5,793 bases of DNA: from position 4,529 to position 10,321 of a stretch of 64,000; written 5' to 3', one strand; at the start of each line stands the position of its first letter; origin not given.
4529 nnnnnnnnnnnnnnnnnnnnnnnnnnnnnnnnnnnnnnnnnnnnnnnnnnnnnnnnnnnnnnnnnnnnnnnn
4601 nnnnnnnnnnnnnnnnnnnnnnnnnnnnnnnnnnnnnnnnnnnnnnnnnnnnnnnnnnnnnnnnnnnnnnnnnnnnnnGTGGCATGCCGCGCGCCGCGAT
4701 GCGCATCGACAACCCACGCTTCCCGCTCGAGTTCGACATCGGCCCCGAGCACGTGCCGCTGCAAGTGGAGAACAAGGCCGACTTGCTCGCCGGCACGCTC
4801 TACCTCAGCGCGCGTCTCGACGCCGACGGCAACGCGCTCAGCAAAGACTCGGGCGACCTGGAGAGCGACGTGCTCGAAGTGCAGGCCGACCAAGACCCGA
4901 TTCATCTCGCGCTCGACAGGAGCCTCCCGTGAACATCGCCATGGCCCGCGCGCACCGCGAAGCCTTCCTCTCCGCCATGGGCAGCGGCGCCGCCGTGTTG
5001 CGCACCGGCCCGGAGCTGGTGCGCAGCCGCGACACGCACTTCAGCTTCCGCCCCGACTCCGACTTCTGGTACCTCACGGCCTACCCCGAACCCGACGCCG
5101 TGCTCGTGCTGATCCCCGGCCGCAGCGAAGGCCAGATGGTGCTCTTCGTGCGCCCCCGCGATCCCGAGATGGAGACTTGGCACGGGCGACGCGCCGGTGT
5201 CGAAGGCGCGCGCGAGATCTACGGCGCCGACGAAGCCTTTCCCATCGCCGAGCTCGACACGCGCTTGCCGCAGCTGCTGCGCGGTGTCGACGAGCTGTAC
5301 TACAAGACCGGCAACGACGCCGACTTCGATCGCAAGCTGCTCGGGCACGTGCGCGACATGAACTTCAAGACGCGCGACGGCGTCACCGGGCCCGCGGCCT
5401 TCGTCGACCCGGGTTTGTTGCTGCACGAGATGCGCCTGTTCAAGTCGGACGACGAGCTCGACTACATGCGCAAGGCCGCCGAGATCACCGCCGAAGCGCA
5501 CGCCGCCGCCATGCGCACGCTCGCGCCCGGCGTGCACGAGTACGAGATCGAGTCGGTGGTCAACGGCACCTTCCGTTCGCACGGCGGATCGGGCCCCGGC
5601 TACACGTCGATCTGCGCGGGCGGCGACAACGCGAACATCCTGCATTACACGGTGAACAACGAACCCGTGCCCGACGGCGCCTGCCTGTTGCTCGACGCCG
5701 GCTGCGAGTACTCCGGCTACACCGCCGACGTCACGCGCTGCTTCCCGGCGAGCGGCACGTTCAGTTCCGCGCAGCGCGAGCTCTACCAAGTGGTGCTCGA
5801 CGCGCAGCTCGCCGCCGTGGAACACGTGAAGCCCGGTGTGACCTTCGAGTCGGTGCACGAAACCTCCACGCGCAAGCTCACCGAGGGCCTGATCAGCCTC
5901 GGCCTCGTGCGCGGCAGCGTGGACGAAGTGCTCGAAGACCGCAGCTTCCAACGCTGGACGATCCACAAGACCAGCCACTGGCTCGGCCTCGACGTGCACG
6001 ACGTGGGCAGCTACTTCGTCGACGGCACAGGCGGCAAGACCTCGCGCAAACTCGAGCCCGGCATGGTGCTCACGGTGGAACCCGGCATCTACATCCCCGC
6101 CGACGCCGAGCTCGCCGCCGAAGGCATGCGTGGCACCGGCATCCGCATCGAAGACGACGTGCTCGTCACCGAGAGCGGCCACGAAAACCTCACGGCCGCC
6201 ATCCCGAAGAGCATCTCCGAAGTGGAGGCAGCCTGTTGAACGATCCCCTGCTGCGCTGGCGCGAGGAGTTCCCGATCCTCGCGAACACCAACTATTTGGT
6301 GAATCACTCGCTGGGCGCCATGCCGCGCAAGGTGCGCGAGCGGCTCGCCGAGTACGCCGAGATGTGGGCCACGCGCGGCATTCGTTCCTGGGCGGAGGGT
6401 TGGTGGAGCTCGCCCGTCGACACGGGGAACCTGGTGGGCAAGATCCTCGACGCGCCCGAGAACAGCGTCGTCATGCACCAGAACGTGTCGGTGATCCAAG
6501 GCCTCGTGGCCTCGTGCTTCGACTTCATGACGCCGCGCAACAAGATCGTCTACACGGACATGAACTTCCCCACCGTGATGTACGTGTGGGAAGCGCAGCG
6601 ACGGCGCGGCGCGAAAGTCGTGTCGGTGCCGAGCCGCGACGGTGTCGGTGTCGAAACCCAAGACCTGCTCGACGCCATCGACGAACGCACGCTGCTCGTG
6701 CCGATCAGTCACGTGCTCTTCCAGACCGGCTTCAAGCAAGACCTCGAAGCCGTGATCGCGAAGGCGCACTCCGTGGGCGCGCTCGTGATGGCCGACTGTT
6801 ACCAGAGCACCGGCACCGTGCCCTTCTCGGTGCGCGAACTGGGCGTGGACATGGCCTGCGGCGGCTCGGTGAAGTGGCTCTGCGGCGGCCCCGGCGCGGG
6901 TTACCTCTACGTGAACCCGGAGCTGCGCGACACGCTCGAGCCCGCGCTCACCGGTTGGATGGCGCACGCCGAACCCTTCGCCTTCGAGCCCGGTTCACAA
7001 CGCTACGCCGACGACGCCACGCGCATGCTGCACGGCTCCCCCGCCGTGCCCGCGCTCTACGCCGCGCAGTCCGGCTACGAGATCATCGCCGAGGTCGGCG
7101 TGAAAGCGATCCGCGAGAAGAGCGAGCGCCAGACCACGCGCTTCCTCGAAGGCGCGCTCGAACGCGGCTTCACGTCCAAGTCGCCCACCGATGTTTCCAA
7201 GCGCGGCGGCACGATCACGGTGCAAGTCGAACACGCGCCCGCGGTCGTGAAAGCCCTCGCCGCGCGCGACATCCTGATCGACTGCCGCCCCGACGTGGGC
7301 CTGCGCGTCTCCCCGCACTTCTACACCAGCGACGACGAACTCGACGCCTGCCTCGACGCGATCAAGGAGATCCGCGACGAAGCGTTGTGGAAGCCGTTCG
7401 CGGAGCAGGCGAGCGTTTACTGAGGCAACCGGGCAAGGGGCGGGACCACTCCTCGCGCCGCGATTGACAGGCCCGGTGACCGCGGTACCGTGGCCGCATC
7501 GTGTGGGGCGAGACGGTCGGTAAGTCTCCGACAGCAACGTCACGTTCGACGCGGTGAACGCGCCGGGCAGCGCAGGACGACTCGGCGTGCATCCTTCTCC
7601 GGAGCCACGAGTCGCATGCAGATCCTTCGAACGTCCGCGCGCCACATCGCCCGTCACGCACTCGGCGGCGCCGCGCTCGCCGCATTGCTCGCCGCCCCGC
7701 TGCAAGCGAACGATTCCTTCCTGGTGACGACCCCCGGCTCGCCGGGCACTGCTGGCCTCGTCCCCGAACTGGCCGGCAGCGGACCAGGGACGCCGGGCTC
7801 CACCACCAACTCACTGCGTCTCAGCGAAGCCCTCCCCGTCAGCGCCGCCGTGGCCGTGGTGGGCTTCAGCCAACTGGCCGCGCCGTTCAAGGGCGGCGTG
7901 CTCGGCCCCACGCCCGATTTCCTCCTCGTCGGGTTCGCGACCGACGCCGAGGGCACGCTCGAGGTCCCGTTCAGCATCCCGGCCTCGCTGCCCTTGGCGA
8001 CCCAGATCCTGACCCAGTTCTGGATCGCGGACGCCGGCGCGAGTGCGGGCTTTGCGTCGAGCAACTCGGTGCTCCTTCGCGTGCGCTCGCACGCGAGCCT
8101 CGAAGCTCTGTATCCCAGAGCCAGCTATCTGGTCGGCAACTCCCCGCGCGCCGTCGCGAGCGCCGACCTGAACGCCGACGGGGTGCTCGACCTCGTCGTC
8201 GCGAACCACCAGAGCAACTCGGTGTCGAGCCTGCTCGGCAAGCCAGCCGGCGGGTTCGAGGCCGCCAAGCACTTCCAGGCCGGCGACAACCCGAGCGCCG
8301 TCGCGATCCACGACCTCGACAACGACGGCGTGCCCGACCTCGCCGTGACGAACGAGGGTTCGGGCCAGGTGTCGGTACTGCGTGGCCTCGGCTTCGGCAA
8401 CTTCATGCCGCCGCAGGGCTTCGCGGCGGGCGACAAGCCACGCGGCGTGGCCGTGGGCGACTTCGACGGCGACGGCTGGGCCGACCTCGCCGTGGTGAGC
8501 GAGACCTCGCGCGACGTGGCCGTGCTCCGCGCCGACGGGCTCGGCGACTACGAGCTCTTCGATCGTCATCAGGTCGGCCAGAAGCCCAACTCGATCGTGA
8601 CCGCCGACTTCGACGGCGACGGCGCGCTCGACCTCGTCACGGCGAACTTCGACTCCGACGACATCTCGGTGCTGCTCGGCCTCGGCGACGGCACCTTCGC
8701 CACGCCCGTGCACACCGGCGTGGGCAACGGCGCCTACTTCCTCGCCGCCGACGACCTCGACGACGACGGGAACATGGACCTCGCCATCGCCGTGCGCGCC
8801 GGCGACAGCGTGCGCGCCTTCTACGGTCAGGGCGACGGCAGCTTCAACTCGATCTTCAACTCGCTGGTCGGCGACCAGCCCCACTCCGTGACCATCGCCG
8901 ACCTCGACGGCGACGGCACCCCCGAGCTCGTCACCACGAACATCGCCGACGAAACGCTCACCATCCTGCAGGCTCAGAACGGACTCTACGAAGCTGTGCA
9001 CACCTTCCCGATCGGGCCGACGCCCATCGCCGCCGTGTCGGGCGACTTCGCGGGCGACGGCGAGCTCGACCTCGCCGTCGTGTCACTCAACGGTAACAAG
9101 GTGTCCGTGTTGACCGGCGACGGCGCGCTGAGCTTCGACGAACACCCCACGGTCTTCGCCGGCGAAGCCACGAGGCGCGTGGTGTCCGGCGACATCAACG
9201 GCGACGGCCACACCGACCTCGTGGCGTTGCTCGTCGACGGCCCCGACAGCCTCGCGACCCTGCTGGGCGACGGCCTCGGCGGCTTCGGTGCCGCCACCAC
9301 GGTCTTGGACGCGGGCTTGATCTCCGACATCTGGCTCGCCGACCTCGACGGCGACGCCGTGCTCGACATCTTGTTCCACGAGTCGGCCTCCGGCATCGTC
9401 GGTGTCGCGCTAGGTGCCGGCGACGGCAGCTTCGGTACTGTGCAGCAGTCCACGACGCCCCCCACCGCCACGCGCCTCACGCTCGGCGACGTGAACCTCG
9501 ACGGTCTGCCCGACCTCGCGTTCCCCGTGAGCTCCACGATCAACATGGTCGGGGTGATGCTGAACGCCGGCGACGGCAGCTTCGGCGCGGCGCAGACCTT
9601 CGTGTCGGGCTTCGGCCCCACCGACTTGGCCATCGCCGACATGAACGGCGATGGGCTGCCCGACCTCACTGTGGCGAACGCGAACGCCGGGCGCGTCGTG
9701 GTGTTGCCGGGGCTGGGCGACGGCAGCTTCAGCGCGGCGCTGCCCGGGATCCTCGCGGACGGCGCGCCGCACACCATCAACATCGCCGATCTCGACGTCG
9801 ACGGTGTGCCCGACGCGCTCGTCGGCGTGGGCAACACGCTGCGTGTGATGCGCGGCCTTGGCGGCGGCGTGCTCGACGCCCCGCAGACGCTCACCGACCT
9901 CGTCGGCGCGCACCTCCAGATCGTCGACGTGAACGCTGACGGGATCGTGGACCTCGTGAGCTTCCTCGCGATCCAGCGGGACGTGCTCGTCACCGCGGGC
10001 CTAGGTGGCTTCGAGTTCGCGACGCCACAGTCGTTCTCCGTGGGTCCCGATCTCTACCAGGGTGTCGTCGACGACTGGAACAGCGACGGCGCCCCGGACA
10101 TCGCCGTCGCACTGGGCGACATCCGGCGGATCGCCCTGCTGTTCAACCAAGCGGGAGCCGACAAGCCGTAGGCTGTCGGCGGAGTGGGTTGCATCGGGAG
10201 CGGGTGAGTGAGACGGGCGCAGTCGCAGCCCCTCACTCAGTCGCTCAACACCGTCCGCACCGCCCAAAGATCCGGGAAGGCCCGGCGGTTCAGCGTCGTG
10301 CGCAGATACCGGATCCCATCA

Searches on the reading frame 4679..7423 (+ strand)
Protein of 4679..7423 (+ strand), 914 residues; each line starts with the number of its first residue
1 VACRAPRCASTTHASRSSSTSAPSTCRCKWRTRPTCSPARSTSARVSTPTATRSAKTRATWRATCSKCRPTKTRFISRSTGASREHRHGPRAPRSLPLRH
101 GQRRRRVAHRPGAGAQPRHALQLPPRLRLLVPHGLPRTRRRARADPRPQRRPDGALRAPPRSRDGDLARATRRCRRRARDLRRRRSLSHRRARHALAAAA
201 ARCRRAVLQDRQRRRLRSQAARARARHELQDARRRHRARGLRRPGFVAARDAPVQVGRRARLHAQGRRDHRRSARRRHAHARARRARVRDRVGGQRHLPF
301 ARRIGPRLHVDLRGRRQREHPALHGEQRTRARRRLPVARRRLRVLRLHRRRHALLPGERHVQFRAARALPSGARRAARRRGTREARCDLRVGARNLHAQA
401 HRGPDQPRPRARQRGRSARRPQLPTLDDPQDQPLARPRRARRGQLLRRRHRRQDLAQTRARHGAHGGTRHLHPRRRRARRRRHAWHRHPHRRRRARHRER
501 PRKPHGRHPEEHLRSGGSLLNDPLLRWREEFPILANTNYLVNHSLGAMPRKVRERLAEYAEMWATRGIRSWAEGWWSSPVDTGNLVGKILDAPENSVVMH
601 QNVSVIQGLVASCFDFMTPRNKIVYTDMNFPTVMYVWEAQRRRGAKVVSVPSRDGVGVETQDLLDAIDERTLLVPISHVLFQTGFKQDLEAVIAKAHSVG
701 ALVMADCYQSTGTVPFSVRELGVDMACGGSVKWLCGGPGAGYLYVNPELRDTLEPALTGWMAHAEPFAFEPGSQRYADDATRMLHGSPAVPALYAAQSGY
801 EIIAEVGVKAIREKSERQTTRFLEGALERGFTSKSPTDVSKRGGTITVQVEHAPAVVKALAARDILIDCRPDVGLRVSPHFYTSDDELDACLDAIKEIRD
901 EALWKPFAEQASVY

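Call 29: search_protein_families(library=pfam, proteins=[window:4679-7423:+], max_evalue=0.001)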
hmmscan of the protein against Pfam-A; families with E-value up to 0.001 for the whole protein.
window:4679-7423:+ (914 aa): 2 families
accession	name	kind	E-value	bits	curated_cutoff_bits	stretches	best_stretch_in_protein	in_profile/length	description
PF00266.25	Aminotran_5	-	3.3e-32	112.3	21.5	1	547-867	10-335/371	Aminotransferase class-V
PF22580.2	KYNU_C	-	6.9e-10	39.2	27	1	811-893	1-88/90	Kynureninase C-terminal domain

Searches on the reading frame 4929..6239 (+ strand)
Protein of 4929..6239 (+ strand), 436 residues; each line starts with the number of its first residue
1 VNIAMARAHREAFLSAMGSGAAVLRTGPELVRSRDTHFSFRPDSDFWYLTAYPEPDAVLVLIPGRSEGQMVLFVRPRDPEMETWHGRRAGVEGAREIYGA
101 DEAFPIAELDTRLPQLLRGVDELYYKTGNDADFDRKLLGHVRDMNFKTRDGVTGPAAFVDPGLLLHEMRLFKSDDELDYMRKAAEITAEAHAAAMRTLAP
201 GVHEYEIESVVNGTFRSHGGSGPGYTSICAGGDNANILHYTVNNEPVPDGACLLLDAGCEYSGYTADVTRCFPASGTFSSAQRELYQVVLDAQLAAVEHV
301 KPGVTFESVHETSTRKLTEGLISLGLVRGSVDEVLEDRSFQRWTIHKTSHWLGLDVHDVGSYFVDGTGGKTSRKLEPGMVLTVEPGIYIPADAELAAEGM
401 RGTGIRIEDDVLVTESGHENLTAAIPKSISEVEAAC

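Call 29: search_protein_families(library=pfam, proteins=[window:4929-6239:+], max_evalue=0.001)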
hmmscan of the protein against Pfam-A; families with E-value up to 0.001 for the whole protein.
window:4929-6239:+ (436 aa): 2 families
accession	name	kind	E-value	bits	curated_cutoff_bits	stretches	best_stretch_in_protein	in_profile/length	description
PF00557.29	Peptidase_M24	-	4.5e-63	213.2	23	1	179-415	2-208/208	Metallopeptidase family M24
PF05195.22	AMP_N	-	1.1e-34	119.2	24.6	1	8-124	3-121/121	Aminopeptidase P, N-terminal domain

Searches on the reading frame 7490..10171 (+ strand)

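Call 29: search_protein_families(library=pfam, proteins=[window:7490-10171:+], max_evalue=0.001)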
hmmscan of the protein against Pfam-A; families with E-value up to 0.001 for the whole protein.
window:7490-10171:+ (893 aa): 2 families
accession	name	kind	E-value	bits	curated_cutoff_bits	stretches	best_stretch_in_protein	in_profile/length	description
PF13517.12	FG-GAP_3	-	5.8e-71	235.4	26.9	10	275-335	1-61/61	FG-GAP-like repeat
PF01839.29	FG-GAP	-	5.3e-39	131.9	22.1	4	319-335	4-20/37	FG-GAP repeat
